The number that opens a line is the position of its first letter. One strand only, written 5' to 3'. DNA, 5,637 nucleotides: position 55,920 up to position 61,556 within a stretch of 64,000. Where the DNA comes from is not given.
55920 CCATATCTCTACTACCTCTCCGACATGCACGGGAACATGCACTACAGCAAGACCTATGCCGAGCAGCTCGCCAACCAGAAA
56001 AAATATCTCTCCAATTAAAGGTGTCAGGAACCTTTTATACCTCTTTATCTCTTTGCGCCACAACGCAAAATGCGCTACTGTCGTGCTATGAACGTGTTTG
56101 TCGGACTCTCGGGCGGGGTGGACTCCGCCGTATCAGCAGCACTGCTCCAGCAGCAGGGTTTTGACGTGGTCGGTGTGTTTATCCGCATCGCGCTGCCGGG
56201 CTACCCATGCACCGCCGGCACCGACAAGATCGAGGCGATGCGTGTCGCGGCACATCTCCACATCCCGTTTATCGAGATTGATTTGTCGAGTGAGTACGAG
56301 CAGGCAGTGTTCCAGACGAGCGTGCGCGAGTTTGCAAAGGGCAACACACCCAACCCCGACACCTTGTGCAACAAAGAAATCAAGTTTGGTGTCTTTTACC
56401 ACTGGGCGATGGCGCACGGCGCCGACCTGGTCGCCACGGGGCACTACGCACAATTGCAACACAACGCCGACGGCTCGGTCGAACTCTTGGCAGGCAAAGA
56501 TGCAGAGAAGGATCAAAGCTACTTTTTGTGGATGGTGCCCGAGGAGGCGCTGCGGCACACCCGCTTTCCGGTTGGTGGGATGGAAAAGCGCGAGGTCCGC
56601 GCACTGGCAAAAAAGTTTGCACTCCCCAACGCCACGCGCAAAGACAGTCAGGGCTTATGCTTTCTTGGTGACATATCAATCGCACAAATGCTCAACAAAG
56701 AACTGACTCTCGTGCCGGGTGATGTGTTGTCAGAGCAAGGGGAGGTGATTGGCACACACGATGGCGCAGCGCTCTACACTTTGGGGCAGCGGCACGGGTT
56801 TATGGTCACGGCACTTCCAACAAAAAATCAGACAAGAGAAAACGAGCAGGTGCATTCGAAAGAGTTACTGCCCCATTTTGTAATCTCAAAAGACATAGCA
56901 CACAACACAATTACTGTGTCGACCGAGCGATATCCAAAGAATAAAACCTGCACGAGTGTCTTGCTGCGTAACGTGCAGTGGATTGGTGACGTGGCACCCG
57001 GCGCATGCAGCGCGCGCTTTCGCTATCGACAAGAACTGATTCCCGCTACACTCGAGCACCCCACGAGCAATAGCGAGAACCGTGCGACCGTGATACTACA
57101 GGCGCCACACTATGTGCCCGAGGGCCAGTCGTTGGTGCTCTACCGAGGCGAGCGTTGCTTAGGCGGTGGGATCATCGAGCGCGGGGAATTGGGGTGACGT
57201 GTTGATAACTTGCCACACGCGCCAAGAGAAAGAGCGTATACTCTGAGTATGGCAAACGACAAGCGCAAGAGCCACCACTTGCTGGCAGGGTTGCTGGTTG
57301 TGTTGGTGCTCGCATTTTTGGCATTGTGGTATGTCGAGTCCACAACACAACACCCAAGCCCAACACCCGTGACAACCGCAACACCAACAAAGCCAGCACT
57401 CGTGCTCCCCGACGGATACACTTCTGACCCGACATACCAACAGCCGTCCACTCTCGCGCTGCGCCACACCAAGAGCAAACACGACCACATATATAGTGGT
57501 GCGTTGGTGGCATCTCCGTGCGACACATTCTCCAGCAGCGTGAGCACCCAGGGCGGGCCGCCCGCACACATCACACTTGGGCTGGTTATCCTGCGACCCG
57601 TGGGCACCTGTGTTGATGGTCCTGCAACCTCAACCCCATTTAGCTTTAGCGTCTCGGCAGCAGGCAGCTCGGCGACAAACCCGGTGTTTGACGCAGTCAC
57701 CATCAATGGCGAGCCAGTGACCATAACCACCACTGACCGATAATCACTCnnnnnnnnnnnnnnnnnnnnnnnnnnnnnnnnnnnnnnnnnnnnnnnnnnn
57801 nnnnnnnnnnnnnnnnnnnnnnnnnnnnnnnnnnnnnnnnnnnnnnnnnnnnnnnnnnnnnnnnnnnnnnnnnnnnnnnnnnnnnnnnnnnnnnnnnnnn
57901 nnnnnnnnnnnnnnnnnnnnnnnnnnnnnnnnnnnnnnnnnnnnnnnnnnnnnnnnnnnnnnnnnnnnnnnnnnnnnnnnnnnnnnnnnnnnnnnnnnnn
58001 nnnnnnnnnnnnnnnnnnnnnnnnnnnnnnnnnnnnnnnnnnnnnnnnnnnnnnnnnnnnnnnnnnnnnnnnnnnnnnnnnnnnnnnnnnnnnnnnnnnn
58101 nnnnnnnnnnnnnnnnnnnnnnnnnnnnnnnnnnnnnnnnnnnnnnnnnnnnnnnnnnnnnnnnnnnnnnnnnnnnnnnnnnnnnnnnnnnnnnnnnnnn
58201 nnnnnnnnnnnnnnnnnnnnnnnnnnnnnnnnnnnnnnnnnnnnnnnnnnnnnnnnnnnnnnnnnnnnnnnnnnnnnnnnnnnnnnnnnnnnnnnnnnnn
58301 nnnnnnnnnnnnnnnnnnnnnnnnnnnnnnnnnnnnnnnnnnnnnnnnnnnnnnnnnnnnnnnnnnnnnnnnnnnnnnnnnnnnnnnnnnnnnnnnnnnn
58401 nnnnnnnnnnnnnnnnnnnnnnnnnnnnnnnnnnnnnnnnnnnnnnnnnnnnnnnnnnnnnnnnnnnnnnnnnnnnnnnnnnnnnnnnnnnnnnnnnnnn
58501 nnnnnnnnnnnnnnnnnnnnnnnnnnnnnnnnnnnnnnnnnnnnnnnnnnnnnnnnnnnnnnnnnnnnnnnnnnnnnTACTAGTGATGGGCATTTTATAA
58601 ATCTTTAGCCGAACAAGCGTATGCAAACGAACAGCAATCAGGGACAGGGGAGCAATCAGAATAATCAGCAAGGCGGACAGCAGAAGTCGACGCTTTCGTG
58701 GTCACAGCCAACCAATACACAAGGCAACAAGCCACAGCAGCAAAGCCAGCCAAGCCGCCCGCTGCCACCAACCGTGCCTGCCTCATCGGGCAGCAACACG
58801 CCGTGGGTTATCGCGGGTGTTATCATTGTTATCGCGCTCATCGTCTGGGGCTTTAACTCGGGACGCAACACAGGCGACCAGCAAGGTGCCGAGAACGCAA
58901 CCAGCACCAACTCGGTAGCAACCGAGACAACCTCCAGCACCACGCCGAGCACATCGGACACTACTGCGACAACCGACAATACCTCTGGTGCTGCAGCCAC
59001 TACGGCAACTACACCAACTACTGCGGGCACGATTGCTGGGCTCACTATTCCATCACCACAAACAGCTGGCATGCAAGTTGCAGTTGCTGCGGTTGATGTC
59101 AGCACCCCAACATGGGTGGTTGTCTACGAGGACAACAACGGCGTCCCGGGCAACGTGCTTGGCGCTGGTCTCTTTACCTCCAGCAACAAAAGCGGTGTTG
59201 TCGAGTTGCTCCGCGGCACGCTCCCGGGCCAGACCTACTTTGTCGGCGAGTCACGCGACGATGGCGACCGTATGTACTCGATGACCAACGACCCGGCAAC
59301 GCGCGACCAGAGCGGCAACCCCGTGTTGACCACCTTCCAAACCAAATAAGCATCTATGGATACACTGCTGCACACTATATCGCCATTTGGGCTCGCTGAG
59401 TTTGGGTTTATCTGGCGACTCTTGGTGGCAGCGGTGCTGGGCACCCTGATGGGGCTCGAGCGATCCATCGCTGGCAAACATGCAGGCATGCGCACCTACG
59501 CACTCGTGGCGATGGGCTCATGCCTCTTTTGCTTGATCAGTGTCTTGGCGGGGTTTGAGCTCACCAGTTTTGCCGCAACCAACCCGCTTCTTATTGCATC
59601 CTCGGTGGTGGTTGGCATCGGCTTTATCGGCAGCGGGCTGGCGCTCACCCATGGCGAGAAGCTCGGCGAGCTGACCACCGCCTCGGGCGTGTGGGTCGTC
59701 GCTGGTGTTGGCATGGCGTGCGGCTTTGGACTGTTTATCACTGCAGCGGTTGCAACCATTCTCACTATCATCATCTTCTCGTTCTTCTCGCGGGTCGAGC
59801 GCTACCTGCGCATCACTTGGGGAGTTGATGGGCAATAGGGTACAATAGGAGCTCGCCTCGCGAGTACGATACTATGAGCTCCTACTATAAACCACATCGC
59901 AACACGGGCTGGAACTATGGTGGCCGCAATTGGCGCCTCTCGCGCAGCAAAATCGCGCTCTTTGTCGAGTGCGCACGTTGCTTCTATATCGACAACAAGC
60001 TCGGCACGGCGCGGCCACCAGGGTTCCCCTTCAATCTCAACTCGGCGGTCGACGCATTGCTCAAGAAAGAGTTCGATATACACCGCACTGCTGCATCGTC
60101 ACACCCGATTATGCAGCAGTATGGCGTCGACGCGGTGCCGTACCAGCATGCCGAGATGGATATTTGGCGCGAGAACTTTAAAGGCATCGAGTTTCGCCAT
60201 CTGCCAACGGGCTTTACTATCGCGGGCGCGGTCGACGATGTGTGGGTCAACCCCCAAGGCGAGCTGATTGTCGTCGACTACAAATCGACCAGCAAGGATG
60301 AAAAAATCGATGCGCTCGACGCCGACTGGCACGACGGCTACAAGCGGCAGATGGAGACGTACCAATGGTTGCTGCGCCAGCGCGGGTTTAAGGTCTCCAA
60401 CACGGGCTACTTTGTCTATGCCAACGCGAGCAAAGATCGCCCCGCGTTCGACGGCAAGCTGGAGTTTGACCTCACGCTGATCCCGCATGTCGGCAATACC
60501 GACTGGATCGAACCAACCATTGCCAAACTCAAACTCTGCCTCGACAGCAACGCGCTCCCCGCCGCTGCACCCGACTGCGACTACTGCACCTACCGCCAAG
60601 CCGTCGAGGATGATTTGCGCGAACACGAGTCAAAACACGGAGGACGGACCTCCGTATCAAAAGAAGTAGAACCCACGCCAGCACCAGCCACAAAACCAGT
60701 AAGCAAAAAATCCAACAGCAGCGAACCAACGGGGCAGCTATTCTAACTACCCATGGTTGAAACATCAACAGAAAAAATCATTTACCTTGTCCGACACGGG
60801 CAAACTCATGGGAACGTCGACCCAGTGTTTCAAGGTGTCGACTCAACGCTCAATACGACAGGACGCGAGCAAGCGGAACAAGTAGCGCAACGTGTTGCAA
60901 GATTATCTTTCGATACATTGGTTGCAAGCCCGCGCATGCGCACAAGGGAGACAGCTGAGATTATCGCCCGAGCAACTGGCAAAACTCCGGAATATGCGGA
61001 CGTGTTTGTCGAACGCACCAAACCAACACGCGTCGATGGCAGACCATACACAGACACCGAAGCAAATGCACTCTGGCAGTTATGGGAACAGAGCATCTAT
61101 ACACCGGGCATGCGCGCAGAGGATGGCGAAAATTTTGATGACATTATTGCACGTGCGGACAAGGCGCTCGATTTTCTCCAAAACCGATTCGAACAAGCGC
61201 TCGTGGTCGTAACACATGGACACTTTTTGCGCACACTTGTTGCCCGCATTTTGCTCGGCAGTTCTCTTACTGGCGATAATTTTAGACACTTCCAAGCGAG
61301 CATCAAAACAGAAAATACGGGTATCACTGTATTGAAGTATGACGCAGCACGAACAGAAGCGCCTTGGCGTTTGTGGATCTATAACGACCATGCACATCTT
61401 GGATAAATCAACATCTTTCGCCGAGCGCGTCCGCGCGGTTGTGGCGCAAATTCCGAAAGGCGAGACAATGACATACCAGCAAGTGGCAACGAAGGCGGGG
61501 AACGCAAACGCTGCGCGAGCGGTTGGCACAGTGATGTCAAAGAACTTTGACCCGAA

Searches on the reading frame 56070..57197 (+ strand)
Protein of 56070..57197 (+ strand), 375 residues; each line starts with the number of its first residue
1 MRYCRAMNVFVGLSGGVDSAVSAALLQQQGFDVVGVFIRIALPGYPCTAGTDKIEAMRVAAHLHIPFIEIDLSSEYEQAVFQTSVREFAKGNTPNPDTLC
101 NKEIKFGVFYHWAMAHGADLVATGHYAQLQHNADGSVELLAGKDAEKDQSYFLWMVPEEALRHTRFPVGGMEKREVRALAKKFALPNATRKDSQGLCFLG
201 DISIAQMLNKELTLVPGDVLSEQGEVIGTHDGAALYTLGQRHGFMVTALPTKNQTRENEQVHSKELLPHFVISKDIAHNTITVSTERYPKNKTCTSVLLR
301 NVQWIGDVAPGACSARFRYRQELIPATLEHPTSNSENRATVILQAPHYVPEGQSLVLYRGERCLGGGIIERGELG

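Call 22: search_protein_families(library=pfam, proteins=[window:56070-57197:+], max_evalue=0.001)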
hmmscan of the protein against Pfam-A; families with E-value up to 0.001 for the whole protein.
window:56070-57197:+ (375 aa): 4 families
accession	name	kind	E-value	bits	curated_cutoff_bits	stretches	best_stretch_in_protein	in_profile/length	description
PF03054.22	tRNA_Me_trans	-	1.2e-67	228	20.6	1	7-200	1-201/202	tRNA methyl transferase HUP domain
PF20258.4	tRNA_Me_trans_C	-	1.3e-13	51.5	20.6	1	297-369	4-77/77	Aminomethyltransferase beta-barrel domain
PF20259.3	tRNA_Me_trans_M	-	9.8e-13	47.9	27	1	207-284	3-65/66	tRNA methyl transferase PRC-barrel domain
PF02540.23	NAD_synthase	-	2.5e-09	37.1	21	1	4-93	16-104/242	NAD synthase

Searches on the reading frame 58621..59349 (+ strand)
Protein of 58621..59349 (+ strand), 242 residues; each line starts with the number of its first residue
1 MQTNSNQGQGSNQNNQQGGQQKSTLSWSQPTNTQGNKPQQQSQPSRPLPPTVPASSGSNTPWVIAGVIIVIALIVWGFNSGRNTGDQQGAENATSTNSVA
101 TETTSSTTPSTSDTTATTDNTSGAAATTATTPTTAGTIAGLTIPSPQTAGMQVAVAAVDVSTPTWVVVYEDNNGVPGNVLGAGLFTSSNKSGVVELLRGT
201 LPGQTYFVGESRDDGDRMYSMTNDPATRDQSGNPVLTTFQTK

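Call 65: search_protein_families(library=pfam, proteins=[window:58621-59349:+], max_evalue=0.001)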
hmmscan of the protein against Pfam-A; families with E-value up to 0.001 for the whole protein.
window:58621-59349:+ (242 aa): 1 family
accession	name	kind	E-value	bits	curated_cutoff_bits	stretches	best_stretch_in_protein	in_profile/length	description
PF23951.1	DUF7282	-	1.6e-05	25.5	27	1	141-238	3-108/112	Domain of unknown function (DUF7282)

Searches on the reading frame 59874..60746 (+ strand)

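Call 65: search_protein_families(library=pfam, proteins=[window:59874-60746:+], max_evalue=0.001)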
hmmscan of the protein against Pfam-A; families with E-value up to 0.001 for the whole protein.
window:59874-60746:+ (290 aa): 1 family
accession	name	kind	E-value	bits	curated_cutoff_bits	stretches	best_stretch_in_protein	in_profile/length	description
PF12705.13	PDDEXK_1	-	3.1e-13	50.7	22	1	82-242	83-244/247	PD-(D/E)XK nuclease superfamily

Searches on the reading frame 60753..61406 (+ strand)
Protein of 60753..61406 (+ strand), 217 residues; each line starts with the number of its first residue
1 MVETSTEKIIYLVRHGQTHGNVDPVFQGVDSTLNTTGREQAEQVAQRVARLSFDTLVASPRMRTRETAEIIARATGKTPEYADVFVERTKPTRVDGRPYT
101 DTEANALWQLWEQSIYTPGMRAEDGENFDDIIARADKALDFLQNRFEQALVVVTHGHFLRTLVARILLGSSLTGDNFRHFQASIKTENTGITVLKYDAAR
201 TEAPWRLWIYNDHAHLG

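Call 65: search_protein_families(library=pfam, proteins=[window:60753-61406:+], max_evalue=0.001)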
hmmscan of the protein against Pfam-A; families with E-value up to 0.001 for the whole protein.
window:60753-61406:+ (217 aa): 1 family
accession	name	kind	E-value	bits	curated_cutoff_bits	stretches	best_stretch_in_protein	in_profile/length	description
PF00300.27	His_Phos_1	-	1.2e-36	126.7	21.7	1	10-201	1-186/194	Histidine phosphatase superfamily (branch 1)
